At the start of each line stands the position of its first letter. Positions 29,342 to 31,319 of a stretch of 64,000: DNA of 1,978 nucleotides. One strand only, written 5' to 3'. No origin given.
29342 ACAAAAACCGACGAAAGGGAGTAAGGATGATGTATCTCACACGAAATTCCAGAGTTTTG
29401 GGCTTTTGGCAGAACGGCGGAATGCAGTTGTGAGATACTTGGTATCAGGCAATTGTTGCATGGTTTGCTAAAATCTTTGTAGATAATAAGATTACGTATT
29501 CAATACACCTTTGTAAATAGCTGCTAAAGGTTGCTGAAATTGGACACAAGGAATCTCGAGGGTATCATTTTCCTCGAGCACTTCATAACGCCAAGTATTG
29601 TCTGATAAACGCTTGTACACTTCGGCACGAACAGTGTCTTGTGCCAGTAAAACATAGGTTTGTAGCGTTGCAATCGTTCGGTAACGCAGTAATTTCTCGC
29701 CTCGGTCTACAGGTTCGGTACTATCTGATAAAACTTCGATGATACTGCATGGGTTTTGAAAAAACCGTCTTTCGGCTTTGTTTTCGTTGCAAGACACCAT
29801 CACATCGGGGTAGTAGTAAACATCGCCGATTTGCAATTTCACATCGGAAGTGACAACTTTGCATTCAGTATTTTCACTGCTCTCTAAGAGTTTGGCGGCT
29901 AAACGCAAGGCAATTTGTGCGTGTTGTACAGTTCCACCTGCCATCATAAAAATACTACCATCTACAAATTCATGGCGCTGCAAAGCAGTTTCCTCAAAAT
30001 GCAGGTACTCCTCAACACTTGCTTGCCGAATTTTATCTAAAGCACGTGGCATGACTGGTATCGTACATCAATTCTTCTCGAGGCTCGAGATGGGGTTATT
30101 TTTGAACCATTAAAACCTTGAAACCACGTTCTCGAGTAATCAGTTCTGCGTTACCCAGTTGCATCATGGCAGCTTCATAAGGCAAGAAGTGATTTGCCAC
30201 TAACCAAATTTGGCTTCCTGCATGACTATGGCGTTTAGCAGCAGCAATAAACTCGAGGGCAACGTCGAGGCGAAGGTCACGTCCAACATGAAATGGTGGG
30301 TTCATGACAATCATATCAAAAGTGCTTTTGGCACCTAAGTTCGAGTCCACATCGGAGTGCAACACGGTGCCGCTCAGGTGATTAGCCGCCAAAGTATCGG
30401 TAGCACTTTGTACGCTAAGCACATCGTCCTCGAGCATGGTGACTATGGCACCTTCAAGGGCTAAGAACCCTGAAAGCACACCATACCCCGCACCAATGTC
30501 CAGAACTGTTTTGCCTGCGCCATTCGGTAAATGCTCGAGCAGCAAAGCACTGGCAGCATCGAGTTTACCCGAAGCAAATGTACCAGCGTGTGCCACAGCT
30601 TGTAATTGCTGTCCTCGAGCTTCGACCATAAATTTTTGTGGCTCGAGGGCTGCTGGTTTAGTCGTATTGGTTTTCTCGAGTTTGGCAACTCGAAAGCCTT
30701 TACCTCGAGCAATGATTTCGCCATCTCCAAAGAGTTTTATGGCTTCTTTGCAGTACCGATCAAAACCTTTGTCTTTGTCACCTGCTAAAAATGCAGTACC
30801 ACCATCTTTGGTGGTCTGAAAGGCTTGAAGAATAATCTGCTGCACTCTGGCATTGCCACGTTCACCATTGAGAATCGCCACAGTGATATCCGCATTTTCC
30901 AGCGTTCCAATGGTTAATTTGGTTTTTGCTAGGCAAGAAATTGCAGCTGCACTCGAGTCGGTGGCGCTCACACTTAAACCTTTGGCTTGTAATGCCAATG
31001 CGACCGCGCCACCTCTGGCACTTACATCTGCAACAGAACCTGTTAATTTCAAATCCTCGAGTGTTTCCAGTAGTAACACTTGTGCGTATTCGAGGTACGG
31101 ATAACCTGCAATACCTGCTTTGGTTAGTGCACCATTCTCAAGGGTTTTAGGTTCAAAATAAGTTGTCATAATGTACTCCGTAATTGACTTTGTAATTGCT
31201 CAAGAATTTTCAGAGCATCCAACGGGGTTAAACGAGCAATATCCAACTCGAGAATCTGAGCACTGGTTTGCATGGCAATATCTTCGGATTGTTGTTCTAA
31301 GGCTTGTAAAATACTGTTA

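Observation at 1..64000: CTCGAG is hyper-abundant (about one copy per 150 bp) in all reading frames and in spacers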

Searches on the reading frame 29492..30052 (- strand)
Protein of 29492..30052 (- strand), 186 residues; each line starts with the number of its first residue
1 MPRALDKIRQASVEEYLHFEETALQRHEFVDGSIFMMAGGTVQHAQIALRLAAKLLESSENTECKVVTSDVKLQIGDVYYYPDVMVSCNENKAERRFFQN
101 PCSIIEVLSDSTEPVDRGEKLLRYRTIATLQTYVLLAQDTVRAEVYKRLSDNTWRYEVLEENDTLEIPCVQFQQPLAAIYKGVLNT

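Call 15: search_protein_families(library=pfam, proteins=[window:29492-30052:-], max_evalue=0.00001)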
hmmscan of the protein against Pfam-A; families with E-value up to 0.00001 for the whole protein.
window:29492-30052:- (186 aa): 1 family
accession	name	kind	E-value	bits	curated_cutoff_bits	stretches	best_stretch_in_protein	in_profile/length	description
PF05685.18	Uma2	-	5.6e-31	107.8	27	1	13-171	1-165/172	Putative restriction endonuclease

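Call 38: search_protein_families(library=ncbifam, proteins=[window:29492-30052:-], max_evalue=0.001)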
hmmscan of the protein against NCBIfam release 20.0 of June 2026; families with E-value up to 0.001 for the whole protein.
window:29492-30052:- (186 aa): 0 families

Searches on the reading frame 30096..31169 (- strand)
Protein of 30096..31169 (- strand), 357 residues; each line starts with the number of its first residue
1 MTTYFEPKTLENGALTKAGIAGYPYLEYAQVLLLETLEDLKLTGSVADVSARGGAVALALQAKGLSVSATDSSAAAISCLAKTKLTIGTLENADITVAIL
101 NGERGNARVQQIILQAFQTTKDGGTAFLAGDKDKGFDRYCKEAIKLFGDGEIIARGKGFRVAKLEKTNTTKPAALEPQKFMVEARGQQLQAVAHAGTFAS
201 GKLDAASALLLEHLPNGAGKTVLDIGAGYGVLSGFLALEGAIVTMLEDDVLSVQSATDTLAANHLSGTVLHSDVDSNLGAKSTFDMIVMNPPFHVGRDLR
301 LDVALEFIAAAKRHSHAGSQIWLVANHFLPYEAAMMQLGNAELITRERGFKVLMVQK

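Call 15: search_protein_families(library=pfam, proteins=[window:30096-31169:-], max_evalue=0.00001)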
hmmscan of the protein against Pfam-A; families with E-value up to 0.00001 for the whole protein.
window:30096-31169:- (357 aa): 2 families
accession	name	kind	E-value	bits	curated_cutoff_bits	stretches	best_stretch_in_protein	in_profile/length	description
PF05175.20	MTS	-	6e-48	163.1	23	1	189-353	2-169/170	Methyltransferase small domain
PF13649.12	Methyltransf_25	-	2.1e-07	32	27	0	222-301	1-82/97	Methyltransferase domain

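Call 38: search_protein_families(library=ncbifam, proteins=[window:30096-31169:-], max_evalue=0.001)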
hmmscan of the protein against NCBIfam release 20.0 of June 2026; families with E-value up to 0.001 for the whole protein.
window:30096-31169:- (357 aa): 20 families
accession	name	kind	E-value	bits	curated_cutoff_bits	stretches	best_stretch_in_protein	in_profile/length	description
NF007023.0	PRK09489.1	equivalog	3e-35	122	295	1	171-355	149-334/342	16S rRNA (guanine(1207)-N(2))-methyltransferase RsmC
NF011529.0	PRK14968.1-3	equivalog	3.5e-12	46.2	162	1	207-296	23-111/198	putative methyltransferase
TIGR00537.1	hemK_rel_arch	hypoth_equivalog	1.6e-11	44.2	87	1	207-307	8-107/179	HemK2/MTQ2 family protein methyltransferase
NF011577.0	PRK15001.1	equivalog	2.3e-11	43.2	468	1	160-354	169-370/378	23S rRNA (guanine(1835)-N(2))-methyltransferase RlmG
TIGR03534.1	RF_mod_PrmC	equivalog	2.7e-10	40.1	199.1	1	210-293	80-166/253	peptide chain release factor N(5)-glutamine methyltransferase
TIGR02021.1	BchM-ChlM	equivalog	1.5e-07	31.1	158.9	1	207-288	41-123/218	magnesium protoporphyrin IX methyltransferase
NF043040.1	corrin_prot_MT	hypoth_equivalog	2.6e-07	30.3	180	1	199-289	23-116/216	corrinoid protein-associated methyltransferase CpaM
NF011530.0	PRK14968.1-4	equivalog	5.7e-07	29.1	243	1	218-294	39-110/202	putative methyltransferase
TIGR01983.1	UbiG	equivalog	9.1e-07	28.4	102.95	1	217-289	48-122/228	bifunctional 2-polyprenyl-6-hydroxyphenol methylase/3-demethylubiquinol 3-O-methyltransferase UbiG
NF001786.0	PRK00517.2-4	equivalog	9.2e-07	28.2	327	1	215-290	140-213/277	50S ribosomal protein L11 methyltransferase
NF008405.0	PRK11207.1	equivalog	3.6e-06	26.6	218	0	43-104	31-91/198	tellurite resistance methyltransferase TehB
NF011528.0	PRK14968.1-2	equivalog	5.8e-06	26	171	1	207-293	27-117/205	putative methyltransferase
NF008992.0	PRK12335.1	equivalog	5.9e-06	25.6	303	0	219-288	123-191/289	SAM-dependent methyltransferase TehB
TIGR00406.1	prmA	equivalog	2.3e-05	24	183.15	1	217-290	158-232/288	50S ribosomal protein L11 methyltransferase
NF001785.0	PRK00517.2-2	equivalog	6.1e-05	22.3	188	1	217-290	144-218/282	50S ribosomal protein L11 methyltransferase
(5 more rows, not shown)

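Call 39: search_solved_structures(query=window:30096-31169:-, max_evalue=0.001)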
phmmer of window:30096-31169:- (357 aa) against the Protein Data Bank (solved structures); distinct sequences matched with E-value up to 0.001: 5.
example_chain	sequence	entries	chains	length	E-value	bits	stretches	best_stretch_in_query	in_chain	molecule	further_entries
2zul_A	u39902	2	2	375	2.2e-49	171.7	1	47-356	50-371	Probable ribosomal RNA small subunit methyltransferase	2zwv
3dmf_A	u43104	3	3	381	2.3e-49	171.7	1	47-356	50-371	Probable ribosomal RNA small subunit methyltransferase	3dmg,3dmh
2pjd_A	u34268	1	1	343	1e-23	87.4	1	170-353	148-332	Ribosomal RNA small subunit methyltransferase C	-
1dus_A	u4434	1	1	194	1.4e-13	54.1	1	179-355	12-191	MJ0882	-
4dcm_A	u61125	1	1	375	1.5e-10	44.2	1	114-354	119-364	Ribosomal RNA large subunit methyltransferase G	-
